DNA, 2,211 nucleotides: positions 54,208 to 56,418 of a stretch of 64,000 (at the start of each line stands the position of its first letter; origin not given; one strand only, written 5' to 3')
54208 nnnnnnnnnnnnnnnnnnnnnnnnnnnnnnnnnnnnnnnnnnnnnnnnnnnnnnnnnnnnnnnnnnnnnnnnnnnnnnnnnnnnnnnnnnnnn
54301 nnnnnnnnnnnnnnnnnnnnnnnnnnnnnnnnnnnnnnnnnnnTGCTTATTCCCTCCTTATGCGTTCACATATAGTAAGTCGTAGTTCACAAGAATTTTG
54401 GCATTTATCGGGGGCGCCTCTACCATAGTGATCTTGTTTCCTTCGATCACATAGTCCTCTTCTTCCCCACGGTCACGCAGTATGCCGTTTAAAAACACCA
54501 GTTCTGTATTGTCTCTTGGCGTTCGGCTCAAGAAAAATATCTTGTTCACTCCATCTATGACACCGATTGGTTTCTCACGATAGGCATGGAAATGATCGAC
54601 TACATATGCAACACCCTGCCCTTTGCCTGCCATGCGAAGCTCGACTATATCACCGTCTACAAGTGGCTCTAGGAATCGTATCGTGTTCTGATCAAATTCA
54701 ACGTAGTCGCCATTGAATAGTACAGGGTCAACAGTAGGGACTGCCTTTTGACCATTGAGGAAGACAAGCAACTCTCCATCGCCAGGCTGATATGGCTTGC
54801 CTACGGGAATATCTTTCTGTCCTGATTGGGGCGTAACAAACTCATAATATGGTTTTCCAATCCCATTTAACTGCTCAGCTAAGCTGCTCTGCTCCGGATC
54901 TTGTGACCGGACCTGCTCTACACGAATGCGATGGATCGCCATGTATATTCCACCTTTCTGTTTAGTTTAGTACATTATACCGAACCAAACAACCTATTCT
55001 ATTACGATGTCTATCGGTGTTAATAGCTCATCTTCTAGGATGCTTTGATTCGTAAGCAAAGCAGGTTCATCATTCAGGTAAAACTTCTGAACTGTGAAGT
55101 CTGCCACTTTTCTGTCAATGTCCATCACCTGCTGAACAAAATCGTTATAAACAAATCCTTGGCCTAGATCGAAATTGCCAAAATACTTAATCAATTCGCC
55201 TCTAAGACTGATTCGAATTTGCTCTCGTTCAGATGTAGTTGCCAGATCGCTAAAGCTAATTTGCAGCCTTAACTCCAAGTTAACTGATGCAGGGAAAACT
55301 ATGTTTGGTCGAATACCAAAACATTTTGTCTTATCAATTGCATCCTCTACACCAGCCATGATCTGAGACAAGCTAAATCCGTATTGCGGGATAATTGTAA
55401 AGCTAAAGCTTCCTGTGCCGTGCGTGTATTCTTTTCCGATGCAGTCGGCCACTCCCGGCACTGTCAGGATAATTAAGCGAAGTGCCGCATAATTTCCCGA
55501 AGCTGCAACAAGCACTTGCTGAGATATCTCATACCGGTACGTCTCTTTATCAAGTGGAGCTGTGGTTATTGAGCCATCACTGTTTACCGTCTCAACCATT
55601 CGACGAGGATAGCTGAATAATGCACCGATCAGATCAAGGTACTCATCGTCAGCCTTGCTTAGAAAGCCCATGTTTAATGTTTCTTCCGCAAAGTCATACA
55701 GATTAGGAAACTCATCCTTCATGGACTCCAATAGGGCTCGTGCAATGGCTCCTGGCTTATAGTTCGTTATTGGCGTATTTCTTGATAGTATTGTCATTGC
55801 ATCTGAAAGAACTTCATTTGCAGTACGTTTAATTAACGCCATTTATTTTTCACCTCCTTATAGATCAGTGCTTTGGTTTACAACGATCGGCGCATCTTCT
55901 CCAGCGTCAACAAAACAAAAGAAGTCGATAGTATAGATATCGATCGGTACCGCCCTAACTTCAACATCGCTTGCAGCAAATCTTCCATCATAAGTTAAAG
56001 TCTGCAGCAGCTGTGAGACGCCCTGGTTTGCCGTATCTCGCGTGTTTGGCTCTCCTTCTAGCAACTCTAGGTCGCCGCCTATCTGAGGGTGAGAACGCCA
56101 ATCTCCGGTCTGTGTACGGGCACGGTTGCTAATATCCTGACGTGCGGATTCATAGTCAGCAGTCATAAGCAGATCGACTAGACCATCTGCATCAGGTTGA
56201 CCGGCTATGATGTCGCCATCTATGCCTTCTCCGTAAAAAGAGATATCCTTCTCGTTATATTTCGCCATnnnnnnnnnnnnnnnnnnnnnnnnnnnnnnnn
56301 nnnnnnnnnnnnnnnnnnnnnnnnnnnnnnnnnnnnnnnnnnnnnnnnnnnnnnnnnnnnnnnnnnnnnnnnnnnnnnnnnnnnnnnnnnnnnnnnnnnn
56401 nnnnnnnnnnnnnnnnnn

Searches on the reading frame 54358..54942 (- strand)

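Call 9: search_protein_families(library=phrogs, proteins=[window:54358-54942:-], max_evalue=0.001)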
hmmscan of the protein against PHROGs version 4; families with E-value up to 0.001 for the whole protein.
window:54358-54942:- (194 aa): 1 family
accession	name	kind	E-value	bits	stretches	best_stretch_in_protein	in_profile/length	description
phrog_2710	-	tail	4.1e-05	23.1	0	59-106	212-251/781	tail fiber protein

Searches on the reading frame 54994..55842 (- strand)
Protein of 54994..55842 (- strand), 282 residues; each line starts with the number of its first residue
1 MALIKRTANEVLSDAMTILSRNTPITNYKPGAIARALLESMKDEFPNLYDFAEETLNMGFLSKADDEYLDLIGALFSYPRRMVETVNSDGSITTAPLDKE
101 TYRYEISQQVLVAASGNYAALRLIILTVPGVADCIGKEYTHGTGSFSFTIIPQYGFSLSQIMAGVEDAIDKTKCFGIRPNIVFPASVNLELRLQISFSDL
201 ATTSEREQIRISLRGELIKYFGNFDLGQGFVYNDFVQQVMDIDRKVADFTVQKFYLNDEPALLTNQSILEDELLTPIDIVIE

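Call 9: search_protein_families(library=phrogs, proteins=[window:54994-55842:-], max_evalue=0.001)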
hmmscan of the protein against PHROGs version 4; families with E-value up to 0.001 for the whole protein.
window:54994-55842:- (282 aa): 3 families
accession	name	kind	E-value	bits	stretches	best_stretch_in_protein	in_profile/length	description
phrog_6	-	tail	3.5e-10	40.1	1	6-81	70-146/548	baseplate wedge subunit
phrog_31189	-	tail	0.00014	21.6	0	166-248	337-413/662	baseplate protein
phrog_219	-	tail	0.00037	20.2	1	144-256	347-462/598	baseplate wedge subunit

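Call 43: find_related_loci(query=A6, collection=viral_contigs, flank=10000)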
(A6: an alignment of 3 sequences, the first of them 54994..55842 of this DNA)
Query A6 (282 aa) in viral_contigs; peptide patterns used: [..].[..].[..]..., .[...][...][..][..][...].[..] (x = any residue, [..] = any of these).
367 stretches matched a pattern; 8 encode a relative of the query (tblastn E <= 1e-3); 8 distinct loci.
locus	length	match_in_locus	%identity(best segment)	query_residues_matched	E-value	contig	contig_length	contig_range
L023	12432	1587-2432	79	1-282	4e-157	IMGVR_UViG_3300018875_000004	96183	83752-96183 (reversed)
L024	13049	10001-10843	55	3-280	4e-104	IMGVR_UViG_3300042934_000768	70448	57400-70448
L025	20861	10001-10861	46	1-279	2e-86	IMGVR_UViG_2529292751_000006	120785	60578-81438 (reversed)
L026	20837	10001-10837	47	3-280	1e-86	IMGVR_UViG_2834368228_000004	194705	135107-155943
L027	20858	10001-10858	43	3-281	5e-76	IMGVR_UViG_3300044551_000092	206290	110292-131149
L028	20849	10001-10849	55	1-280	3e-106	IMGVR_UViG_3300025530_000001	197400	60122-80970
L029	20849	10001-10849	56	1-280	1e-108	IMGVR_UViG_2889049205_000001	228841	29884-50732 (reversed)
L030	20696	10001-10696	27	30-272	5e-28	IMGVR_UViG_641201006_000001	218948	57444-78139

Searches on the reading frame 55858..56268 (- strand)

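Call 9: search_protein_families(library=phrogs, proteins=[window:55858-56268:-], max_evalue=0.001)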
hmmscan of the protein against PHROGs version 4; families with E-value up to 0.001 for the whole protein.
window:55858-56268:- (136 aa): 2 families
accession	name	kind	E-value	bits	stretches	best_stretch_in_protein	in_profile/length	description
phrog_25235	-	unknown function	2.4e-10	41.7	1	42-122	32-110/138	-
phrog_975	-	tail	1.6e-07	31.7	1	13-123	110-218/238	baseplate protein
